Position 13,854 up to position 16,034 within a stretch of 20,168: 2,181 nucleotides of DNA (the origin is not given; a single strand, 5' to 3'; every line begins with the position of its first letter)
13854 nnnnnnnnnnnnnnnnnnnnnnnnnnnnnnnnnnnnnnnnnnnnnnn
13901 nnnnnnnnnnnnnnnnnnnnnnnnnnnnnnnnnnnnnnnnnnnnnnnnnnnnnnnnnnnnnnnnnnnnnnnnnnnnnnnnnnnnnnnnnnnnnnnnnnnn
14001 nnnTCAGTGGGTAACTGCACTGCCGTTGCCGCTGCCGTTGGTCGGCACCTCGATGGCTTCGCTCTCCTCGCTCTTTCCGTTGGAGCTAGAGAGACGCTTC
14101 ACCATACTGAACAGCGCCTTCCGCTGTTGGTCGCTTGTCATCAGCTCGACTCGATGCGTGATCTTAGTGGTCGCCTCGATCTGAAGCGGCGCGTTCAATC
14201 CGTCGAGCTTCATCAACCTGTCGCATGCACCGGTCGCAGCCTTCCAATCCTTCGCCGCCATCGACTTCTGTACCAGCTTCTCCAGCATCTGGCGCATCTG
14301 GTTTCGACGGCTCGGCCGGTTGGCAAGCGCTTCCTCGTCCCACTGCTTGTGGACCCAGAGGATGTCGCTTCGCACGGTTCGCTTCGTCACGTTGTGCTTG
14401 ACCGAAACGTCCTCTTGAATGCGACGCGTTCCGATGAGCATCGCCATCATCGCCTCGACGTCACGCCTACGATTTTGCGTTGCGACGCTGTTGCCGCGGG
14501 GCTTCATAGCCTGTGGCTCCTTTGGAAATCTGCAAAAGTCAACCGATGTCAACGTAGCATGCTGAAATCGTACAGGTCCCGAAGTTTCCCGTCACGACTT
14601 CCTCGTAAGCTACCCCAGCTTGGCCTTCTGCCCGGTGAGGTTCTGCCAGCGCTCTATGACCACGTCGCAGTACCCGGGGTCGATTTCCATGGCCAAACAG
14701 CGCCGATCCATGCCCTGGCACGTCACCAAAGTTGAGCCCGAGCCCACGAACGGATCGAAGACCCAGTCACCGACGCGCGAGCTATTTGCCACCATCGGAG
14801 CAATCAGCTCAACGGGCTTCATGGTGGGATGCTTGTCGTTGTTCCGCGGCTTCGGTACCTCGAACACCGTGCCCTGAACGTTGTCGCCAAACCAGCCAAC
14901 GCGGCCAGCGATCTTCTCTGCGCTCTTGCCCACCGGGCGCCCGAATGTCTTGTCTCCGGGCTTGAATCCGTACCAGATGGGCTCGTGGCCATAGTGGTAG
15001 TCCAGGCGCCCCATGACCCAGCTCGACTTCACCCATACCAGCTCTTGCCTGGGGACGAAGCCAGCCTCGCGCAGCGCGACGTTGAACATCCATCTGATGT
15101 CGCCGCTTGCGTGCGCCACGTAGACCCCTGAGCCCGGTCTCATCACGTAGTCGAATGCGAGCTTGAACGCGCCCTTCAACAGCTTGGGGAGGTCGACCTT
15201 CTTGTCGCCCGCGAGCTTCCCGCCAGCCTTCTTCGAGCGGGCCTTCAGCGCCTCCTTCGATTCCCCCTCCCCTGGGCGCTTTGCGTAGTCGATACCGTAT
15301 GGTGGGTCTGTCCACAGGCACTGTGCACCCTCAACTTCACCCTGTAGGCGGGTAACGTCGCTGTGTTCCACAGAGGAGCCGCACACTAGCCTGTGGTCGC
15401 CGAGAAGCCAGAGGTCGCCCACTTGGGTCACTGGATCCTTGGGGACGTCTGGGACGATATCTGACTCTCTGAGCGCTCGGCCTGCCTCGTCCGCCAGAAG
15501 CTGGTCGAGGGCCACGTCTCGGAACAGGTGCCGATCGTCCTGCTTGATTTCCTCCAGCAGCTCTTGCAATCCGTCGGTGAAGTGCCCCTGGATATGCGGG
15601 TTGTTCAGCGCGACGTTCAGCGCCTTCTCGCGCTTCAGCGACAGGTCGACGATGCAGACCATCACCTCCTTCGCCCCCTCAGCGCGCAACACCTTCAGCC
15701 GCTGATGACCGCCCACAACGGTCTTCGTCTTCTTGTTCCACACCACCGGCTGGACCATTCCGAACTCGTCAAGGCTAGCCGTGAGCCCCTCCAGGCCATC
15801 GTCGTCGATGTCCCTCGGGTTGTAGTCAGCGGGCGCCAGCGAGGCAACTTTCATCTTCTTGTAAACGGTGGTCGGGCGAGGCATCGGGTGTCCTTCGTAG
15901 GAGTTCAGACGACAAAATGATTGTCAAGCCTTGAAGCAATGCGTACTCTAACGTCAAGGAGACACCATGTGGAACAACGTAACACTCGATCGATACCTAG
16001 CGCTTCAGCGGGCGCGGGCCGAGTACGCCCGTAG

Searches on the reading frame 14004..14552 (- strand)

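Call 63: search_protein_families(library=pfam, proteins=[window:14004-14552:-], max_evalue=0.01)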
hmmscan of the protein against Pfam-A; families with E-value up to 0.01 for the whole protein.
window:14004-14552:- (182 aa): 1 family
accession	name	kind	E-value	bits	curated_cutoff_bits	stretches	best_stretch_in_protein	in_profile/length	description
PF20663.3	COG4_N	-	0.0029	18.1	27.3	1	92-117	67-92/107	Conserved oligomeric Golgi complex subunit 4, N-terminal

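Call 64: search_protein_families(library=phrogs, proteins=[window:14004-14552:-], max_evalue=0.01)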
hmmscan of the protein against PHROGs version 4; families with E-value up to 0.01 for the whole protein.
window:14004-14552:- (182 aa): 0 families

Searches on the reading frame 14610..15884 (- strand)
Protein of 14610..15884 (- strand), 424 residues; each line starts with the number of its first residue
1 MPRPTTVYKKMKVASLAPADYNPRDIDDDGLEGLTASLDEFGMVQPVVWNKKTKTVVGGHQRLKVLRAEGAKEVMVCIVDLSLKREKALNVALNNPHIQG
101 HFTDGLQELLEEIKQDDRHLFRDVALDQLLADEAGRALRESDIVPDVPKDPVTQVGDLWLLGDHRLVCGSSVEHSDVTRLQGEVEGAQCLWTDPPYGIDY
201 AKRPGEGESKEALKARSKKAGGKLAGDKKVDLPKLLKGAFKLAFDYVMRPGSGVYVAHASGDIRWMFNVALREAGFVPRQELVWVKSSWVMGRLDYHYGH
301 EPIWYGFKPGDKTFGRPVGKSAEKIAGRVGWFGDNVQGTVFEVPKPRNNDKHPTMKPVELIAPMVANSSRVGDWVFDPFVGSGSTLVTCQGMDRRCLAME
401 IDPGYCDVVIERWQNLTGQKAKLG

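Call 7: search_protein_families(library=phrogs, proteins=[window:14610-15884:-], max_evalue=0.001)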
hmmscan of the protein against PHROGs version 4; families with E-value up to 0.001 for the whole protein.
window:14610-15884:- (424 aa): 20 families
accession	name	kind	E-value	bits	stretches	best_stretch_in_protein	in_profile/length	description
phrog_498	-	other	5.8e-105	353.1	1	5-422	32-429/633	DNA methyltransferase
phrog_67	-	other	2e-37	130.7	1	187-422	143-352/743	DNA methyltransferase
phrog_9353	-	unknown function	2.8e-28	100.5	1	11-117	14-126/245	-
phrog_620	-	DNA, RNA and nucleotide metabolism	1.4e-26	94.9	1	9-142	10-147/217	ParB-like partition protein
phrog_3008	-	other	9.4e-24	85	1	321-421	125-219/244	DNA methyltransferase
phrog_23085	-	unknown function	3.3e-22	79.6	1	326-420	14-112/138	-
phrog_8071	-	DNA, RNA and nucleotide metabolism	1.2e-21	78.4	1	9-200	8-207/389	ParB-like partition protein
phrog_5475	-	unknown function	2.5e-13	50.6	1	9-128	4-118/458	-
phrog_940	-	DNA, RNA and nucleotide metabolism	2.5e-11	44.4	1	9-127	7-123/388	nuclease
phrog_723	-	DNA, RNA and nucleotide metabolism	4.7e-10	40.6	1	8-133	13-144/223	ParB-like partition protein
phrog_23148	-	unknown function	7.6e-10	40.1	1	348-414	82-147/165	-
phrog_18293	-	other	9.8e-10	39.4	1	339-416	33-110/119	methyltransferase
phrog_6952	-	other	1.4e-09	39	1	350-414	112-176/181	DNA methyltransferase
phrog_18056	-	DNA, RNA and nucleotide metabolism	3.9e-08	33.6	1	11-88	6-80/387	ParB-like partition nuclease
phrog_15396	-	DNA, RNA and nucleotide metabolism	1e-07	33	1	11-137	7-138/258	ParB-like partition nuclease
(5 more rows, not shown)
